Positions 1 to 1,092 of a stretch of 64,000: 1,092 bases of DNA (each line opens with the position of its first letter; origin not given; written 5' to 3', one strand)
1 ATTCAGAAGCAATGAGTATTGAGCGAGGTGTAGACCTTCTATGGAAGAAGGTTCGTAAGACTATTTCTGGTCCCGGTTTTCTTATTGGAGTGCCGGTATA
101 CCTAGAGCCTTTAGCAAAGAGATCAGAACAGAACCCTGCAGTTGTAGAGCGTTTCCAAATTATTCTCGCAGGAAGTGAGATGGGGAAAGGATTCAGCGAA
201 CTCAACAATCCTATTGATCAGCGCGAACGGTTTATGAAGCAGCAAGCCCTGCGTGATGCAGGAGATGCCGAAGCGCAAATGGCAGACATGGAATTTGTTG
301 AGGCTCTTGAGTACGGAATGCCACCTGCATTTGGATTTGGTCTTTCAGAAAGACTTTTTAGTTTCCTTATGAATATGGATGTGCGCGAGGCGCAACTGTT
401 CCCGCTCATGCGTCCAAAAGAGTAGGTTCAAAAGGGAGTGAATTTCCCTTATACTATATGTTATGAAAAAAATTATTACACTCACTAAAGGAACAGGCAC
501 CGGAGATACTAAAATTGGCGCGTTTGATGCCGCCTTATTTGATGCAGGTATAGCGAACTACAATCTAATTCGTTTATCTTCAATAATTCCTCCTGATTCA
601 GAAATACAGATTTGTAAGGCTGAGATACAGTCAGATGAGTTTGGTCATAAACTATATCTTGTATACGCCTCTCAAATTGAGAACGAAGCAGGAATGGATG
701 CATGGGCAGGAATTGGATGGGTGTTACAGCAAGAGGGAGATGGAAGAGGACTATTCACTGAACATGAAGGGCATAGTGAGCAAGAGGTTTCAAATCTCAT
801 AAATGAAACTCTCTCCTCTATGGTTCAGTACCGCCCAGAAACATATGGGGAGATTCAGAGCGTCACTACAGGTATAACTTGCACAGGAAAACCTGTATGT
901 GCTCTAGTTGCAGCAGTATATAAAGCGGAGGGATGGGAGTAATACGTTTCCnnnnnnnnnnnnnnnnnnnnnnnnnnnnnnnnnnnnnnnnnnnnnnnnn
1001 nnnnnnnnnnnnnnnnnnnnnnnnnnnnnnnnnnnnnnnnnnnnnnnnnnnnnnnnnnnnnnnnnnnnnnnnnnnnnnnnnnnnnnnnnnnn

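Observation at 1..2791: lysS - pdaD - standalone MprF-synthase-like (DUF2156) - EamA transporter cluster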

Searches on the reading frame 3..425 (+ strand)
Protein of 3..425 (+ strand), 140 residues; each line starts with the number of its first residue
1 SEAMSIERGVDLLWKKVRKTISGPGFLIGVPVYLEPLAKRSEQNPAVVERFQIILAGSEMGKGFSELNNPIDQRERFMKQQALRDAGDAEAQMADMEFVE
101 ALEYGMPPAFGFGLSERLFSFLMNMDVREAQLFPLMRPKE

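Call 3: search_protein_families(library=pfam, proteins=[window:3-425:+], max_evalue=0.01)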
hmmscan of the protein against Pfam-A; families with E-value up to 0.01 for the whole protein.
window:3-425:+ (140 aa): 1 family
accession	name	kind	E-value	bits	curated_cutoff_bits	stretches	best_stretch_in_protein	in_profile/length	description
PF00152.25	tRNA-synt_2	-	3.7e-19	69.4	25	1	18-136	186-307/308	tRNA synthetases class II (D, K and N)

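Call 4: search_protein_families(library=ncbifam, proteins=[window:3-425:+], max_evalue=0.01)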
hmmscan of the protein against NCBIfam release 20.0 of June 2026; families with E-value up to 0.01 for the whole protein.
window:3-425:+ (140 aa): 10 families
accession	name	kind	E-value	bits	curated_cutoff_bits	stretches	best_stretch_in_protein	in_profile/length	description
NF001756.1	PRK00484.1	subfamily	8.5e-39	133.5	468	1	12-139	358-488/488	lysine--tRNA ligase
TIGR00499.1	lysS_bact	equivalog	1.2e-35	123.1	427.6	1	16-139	370-495/496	lysine--tRNA ligase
NF002821.0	PRK02983.1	equivalog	9e-30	103.4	742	1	17-139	978-1101/1102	bifunctional lysylphosphatidylglycerol synthetase/lysine--tRNA ligase LysX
NF009101.0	PRK12445.1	subfamily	9.9e-27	93.6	1026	1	21-139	384-504/505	lysine--tRNA ligase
TIGR00462.1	genX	equivalog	8.6e-19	68.1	286.9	1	15-124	182-294/304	EF-P lysine aminoacylase EpmA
NF006828.0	PRK09350.1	equivalog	2.3e-15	56.7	264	1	24-126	209-312/325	elongation factor P--(R)-beta-lysine ligase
TIGR00458.1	aspS_nondisc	equivalog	1.1e-06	28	368.4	1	26-135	317-421/428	aspartate--tRNA(Asn) ligase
NF003483.0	PRK05159.1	equivalog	1.9e-06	27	353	1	26-134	327-430/438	aspartate--tRNA(Asn) ligase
NF001750.0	PRK00476.1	equivalog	0.0002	19.8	443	1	42-135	468-559/590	aspartate--tRNA ligase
TIGR00459.1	aspS_bact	equivalog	0.00021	19.8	373.85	1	42-134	465-555/586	aspartate--tRNA ligase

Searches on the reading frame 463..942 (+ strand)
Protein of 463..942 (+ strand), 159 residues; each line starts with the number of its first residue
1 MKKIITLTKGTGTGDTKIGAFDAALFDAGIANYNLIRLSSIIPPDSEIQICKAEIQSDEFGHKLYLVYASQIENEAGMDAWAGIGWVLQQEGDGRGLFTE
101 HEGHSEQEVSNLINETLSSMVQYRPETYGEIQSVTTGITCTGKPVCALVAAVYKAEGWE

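Call 3: search_protein_families(library=pfam, proteins=[window:463-942:+], max_evalue=0.01)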
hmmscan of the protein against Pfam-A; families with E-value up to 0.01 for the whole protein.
window:463-942:+ (159 aa): 1 family
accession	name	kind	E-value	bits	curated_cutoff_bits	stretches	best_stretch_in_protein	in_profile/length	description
PF01862.21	PvlArgDC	-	2e-29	103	22.7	1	3-153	3-160/161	Pyruvoyl-dependent arginine decarboxylase (PvlArgDC)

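Call 4: search_protein_families(library=ncbifam, proteins=[window:463-942:+], max_evalue=0.01)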
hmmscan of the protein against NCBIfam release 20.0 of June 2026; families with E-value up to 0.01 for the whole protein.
window:463-942:+ (159 aa): 2 families
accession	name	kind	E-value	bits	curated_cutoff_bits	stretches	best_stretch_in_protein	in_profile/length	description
TIGR00286.1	TIGR00286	equivalog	3.2e-21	75.6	106.95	1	3-153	4-150/152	pyruvoyl-dependent arginine decarboxylase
NF009064.0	PRK12398.1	equivalog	7.1e-16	58.6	207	1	4-126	9-133/165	pyruvoyl-dependent arginine decarboxylase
